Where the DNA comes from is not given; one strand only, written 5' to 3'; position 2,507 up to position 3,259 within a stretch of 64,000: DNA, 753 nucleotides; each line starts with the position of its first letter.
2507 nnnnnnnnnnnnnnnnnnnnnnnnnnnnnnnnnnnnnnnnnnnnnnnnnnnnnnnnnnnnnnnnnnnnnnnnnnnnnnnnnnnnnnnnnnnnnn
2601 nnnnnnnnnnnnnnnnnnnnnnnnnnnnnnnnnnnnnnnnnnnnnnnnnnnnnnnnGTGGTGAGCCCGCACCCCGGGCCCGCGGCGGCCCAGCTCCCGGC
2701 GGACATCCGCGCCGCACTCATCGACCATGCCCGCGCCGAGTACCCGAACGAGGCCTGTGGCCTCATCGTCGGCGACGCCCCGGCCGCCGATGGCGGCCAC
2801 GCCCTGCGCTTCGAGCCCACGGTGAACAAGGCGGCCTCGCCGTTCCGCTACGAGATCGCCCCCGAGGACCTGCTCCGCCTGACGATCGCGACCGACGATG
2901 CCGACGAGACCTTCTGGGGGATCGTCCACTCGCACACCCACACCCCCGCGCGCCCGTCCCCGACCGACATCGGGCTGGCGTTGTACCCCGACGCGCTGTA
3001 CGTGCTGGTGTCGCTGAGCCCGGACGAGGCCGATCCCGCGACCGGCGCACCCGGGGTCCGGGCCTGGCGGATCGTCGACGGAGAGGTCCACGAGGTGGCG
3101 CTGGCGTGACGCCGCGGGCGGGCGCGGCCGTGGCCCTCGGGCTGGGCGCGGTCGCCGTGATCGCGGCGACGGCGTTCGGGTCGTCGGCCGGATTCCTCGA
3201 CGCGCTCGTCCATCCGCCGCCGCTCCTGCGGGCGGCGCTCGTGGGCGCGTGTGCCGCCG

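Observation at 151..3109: CysO/CysM/Mec thiocarboxylate cysteine pathway in one operon with an E1 enzyme of reversed domain order (rhodanese at the N-terminus)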

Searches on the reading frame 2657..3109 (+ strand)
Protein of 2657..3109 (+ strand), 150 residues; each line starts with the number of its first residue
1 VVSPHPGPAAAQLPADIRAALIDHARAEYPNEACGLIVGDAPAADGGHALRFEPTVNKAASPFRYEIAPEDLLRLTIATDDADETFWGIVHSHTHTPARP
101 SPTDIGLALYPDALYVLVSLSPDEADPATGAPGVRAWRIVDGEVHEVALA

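Call 3: search_protein_families(library=pfam, proteins=[window:2657-3109:+], max_evalue=0.01)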
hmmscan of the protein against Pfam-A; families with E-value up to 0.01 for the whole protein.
window:2657-3109:+ (150 aa): 1 family
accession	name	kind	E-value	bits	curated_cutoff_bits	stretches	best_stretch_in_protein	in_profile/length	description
PF14464.11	Prok-JAB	-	3.7e-23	82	25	1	14-139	1-113/114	Prokaryotic homologs of the JAB domain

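Call 4: search_protein_families(library=ncbifam, proteins=[window:2657-3109:+], max_evalue=0.001)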
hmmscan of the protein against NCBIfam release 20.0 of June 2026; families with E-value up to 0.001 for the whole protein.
window:2657-3109:+ (150 aa): 1 family
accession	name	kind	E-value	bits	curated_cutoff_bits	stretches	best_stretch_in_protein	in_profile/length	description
NF041370.1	desamp_Halo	equivalog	2.7e-19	69.4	130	1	13-124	3-115/133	desampylase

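Call 25: search_solved_structures(query=window:2657-3106:+, max_evalue=0.01, show_alignments=2)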
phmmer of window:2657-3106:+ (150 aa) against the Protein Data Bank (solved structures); distinct sequences matched with E-value up to 0.01: 4.
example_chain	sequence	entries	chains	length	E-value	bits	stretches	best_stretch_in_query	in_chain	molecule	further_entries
2kks_A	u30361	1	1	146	1.3e-11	48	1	21-123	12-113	Uncharacterized protein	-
2kcq_A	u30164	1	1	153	4.8e-11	46.2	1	17-124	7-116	Mov34/MPN/PAD-1 family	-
5lda_A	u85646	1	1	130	0.0021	21.4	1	32-111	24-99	JAMM1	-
5ld9_A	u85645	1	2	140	0.0023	21.2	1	32-111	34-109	JAMM1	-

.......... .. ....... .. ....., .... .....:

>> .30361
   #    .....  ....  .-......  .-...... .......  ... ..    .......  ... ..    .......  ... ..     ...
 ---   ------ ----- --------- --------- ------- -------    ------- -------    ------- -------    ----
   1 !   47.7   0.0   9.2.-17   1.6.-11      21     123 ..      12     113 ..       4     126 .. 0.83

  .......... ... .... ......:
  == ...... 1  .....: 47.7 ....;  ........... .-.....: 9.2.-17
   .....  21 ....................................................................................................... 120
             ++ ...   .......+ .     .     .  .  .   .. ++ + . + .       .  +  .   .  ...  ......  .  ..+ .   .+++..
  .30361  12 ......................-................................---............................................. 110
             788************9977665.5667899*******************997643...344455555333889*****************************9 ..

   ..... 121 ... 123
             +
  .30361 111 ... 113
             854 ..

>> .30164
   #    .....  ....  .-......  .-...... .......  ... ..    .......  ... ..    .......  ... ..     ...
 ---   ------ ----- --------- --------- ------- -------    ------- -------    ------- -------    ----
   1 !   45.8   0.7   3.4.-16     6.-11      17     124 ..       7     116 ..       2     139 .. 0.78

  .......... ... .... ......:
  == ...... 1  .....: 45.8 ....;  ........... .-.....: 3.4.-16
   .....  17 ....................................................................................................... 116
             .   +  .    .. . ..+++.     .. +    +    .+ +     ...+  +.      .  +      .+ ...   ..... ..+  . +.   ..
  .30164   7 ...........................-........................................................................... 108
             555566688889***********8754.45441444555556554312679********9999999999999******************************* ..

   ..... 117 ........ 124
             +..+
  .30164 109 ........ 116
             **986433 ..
